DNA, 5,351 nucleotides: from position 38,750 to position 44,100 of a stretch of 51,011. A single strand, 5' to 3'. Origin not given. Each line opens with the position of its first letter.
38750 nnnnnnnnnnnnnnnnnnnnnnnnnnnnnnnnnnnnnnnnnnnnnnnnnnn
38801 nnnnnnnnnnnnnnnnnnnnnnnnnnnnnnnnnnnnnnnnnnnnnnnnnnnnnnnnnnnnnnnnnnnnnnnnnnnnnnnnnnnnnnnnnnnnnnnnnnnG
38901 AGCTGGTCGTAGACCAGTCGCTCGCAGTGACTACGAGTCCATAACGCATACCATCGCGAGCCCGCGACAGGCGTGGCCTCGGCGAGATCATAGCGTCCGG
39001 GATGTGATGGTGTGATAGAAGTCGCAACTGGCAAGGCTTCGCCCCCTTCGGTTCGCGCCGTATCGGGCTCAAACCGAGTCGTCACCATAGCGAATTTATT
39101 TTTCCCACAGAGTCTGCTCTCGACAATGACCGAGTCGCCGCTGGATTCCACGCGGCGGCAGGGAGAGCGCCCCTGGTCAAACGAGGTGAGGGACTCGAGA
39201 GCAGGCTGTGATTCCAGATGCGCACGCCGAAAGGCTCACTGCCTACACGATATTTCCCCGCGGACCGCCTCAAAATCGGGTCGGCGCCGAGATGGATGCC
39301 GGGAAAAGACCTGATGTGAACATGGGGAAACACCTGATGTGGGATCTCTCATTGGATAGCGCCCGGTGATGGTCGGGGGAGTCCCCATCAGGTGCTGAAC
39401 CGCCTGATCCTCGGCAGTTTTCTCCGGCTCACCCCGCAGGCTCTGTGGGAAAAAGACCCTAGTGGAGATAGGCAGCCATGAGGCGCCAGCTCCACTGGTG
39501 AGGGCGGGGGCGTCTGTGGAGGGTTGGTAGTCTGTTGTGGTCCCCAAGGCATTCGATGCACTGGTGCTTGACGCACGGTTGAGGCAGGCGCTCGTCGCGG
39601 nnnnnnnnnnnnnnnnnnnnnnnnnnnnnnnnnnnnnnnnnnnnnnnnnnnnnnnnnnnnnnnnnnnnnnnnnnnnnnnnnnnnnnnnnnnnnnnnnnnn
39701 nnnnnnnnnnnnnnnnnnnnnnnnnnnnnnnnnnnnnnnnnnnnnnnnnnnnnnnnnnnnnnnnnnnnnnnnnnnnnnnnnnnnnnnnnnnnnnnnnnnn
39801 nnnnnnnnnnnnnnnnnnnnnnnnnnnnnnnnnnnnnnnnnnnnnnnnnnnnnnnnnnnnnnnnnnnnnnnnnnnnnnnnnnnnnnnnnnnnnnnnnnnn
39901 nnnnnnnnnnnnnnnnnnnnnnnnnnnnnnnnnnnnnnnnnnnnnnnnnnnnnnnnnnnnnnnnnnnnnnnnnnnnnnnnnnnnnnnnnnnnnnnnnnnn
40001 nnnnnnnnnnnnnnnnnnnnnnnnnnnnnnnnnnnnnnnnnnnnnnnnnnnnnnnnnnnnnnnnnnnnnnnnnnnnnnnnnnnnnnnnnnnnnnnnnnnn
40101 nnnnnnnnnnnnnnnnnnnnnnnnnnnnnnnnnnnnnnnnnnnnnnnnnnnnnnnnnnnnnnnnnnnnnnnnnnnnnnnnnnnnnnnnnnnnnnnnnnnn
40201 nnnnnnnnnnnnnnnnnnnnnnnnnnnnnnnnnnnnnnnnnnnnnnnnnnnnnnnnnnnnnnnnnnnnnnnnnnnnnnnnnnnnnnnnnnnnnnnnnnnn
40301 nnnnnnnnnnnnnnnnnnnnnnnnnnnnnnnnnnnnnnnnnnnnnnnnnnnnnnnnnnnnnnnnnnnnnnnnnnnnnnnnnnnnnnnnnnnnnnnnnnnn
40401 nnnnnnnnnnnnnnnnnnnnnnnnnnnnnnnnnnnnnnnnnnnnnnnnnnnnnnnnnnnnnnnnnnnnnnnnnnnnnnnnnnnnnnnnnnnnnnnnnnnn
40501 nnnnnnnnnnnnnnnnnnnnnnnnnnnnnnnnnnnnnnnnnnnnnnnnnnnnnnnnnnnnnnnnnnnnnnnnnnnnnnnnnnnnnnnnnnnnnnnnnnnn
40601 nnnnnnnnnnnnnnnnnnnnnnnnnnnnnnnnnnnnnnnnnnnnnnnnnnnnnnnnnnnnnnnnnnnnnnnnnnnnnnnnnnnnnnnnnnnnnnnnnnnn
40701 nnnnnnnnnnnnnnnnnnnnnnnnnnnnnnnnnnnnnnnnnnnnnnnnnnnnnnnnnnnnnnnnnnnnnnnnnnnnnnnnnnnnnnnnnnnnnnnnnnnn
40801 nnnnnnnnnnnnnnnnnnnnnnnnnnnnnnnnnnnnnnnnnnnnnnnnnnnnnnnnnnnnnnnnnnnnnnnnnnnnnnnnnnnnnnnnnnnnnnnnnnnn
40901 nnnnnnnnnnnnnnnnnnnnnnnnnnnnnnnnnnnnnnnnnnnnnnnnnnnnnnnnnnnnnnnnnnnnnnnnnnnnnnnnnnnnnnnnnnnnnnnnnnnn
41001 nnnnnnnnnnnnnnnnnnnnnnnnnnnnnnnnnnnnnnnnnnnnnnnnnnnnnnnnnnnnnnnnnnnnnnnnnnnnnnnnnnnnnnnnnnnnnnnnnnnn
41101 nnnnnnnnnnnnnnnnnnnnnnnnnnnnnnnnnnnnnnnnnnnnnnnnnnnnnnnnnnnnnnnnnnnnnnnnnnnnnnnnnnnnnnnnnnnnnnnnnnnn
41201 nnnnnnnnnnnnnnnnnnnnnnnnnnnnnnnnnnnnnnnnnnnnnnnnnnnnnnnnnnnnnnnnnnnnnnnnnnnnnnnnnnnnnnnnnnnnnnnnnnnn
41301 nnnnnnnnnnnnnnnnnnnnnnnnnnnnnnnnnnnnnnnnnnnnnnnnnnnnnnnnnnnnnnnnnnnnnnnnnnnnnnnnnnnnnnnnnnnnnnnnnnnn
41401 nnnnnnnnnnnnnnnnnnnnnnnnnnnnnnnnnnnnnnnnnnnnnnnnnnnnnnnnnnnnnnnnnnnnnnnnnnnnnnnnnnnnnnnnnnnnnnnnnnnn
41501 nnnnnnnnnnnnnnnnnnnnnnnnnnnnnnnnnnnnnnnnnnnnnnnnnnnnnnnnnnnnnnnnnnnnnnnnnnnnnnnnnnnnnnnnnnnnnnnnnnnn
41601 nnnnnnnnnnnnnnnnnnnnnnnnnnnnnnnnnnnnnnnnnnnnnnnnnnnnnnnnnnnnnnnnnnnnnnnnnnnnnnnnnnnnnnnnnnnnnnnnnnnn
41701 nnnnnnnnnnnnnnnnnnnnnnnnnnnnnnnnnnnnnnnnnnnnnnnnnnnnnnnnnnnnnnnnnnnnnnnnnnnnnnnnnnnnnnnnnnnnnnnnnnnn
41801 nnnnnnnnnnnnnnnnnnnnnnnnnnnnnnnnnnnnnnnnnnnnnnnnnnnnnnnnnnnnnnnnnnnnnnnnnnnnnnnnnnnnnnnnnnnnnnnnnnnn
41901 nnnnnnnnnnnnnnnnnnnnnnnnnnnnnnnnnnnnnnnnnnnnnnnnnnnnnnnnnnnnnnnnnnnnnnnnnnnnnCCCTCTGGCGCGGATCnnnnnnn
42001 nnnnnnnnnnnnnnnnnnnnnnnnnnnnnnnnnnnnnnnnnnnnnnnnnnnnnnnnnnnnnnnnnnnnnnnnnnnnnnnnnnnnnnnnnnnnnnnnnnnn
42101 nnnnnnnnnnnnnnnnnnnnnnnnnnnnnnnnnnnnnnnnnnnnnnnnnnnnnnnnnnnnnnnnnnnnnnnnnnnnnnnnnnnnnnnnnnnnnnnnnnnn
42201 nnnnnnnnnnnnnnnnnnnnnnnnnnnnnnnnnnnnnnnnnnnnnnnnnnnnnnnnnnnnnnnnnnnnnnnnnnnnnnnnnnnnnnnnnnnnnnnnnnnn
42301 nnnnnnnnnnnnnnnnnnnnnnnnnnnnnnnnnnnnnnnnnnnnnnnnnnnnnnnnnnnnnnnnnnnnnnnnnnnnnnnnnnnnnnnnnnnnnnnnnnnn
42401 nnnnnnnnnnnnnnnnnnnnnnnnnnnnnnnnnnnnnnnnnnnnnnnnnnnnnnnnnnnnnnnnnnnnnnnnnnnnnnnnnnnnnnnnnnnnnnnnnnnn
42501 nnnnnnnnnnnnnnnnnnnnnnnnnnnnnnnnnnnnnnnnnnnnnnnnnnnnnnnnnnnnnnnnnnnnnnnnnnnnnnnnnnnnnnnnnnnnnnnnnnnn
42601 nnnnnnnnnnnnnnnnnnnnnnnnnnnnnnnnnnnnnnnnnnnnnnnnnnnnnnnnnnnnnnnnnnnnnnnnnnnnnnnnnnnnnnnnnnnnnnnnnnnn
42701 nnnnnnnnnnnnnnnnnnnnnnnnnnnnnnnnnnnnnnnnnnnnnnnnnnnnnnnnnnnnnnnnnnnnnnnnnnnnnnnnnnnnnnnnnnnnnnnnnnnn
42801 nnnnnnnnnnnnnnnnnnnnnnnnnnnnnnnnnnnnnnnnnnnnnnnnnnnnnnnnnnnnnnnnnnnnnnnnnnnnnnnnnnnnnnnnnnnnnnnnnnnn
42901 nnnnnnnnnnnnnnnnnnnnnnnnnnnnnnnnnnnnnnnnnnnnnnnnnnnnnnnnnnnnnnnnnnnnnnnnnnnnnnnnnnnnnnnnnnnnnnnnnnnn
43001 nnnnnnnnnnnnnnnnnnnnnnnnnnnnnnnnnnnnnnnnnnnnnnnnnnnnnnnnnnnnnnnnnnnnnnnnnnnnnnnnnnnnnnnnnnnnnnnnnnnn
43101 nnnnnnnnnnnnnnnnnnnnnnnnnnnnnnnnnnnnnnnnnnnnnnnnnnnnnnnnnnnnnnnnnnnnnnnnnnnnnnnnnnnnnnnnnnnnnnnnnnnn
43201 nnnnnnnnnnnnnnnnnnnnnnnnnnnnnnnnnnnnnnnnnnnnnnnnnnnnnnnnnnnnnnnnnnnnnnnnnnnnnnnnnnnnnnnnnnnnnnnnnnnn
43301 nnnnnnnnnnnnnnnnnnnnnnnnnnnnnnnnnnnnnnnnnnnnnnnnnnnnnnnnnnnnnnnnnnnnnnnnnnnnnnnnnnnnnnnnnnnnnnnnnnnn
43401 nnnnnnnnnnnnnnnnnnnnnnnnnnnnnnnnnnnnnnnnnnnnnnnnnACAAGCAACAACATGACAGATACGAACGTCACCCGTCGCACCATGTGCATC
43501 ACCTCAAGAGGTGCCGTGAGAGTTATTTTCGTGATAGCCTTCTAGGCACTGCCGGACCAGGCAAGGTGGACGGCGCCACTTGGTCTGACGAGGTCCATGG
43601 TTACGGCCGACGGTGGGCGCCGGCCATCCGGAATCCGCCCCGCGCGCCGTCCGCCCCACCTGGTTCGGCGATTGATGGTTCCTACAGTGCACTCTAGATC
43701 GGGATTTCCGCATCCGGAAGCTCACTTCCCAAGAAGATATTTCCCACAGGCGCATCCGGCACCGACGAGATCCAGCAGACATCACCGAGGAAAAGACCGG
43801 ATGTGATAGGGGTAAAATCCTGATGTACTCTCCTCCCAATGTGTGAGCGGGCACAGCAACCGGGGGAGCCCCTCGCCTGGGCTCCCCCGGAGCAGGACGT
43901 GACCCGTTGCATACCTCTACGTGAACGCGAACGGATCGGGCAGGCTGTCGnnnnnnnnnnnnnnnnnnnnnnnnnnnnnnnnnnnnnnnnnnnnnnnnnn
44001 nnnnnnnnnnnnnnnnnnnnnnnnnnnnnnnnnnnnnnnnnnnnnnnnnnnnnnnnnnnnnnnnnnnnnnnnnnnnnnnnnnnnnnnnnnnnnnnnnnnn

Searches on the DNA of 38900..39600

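Call 87: search_with_rna_model(model_id=R1, source=window, start=38900, end=39600, filters=off, max_evalue=10, show_alignments=1)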
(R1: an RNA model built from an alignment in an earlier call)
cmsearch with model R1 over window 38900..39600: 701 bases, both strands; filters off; matches with E-value up to 10: 12.
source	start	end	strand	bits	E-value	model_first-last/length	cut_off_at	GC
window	39244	39301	-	6.6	0.095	1-142/142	no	0.62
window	39442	39515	-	4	0.42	1-142/142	no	0.62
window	39315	39409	+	2.4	1.1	1-142/142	no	0.58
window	39371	39423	-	1.8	1.5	1-142/142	no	0.62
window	39118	39175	+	1.7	1.6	1-142/142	no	0.69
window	39030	39107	-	1.3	2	1-142/142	no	0.56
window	38990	39024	-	-0.5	5.4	1-142/142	no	0.51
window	39508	39538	+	-0.5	5.6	1-142/142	no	0.58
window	39454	39493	+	-0.9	7.2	1-142/142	no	0.62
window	39424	39440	+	-1.3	8.8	59-75/142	no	0.82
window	39319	39361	-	-1.4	9.1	1-142/142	no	0.49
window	38980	39073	+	-1.4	9.4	1-142/142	no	0.6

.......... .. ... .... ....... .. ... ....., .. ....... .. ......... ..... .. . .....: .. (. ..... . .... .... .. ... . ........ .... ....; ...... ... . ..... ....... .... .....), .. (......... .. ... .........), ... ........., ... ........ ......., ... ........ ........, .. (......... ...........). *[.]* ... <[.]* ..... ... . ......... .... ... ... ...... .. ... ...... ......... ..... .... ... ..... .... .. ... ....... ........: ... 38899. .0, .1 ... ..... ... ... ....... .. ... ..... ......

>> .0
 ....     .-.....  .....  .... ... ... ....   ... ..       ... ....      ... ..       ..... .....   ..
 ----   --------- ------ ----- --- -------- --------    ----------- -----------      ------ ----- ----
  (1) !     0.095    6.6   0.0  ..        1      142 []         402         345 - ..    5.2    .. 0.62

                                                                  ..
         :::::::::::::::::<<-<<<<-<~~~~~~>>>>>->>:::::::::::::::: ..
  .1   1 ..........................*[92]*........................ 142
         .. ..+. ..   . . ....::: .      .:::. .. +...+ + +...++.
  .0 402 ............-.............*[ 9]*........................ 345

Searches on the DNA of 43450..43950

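Call 47: search_rna_families(source=window, start=43450, end=43950, threshold=evalue, max_evalue=10)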
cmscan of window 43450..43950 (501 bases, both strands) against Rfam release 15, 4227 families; matches with E-value up to 10: 3.
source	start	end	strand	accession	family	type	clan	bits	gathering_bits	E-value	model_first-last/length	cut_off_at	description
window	43860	43890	+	RF03736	mir-3130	Gene; miRNA;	-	19.8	95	0.33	23-53/75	no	mir-3130 microRNA precursor family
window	43860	43890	-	RF03736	mir-3130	Gene; miRNA;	-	19.4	95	0.42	23-53/75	no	mir-3130 microRNA precursor family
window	43556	43664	-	RF04104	MIR918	Gene; miRNA;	-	13.1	268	8.5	1-265/265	no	MIR918 microRNA precursor family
